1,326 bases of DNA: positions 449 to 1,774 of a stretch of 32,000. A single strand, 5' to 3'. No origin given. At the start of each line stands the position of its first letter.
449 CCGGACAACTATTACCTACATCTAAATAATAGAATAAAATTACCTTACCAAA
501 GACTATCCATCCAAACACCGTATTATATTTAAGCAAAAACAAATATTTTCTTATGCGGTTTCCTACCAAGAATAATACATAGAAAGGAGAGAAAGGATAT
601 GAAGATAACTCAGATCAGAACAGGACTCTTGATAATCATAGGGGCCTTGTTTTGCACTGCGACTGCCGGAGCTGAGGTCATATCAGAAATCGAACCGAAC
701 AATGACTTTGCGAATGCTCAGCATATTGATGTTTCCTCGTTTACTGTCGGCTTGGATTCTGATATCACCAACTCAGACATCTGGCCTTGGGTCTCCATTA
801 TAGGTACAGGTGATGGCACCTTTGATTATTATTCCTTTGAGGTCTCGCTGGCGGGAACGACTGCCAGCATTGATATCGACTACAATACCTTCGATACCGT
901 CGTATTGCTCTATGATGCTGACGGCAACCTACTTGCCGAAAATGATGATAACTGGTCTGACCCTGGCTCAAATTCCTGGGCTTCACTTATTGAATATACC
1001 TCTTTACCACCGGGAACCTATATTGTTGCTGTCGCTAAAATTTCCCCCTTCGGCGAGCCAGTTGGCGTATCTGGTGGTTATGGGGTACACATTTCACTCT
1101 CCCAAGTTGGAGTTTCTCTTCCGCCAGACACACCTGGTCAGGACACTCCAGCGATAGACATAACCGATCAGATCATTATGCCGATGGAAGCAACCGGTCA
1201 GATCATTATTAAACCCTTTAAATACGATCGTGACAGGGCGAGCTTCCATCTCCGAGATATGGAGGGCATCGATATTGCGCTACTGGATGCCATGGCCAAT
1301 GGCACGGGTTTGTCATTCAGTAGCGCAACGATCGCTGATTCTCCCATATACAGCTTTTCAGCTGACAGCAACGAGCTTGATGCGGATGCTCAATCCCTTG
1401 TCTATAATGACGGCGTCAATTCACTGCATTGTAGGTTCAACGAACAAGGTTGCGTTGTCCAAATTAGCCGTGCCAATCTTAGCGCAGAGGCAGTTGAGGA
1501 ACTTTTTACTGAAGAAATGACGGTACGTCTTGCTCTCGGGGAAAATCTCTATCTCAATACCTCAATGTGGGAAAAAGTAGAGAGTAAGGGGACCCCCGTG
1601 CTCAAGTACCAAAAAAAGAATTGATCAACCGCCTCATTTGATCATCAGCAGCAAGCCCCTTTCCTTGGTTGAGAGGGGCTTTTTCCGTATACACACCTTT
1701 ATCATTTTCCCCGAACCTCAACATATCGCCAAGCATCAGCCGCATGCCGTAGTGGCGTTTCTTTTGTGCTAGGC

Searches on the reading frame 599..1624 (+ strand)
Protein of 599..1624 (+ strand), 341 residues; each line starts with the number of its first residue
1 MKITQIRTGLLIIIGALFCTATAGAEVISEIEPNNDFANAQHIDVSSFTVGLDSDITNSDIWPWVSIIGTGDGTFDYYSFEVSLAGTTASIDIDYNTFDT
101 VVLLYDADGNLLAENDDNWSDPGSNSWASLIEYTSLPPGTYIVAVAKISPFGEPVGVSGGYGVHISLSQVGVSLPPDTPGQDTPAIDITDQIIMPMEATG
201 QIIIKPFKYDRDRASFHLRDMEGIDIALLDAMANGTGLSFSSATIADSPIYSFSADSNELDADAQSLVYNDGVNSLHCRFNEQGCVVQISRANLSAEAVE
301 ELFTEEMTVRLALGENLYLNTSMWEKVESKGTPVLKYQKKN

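Call 53: search_protein_families(library=pfam, proteins=[window:599-1624:+], max_evalue=0.001)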
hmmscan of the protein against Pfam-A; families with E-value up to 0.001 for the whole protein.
window:599-1624:+ (341 aa): 2 families
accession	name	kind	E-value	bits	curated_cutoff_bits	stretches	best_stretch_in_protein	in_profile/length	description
PF04151.21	PPC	-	2e-06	29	25.9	1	75-146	2-69/70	Bacterial pre-peptidase C-terminal domain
PF07495.19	Y_Y_Y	-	0.00012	22.4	26.6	1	115-146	17-45/65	Y_Y_Y domain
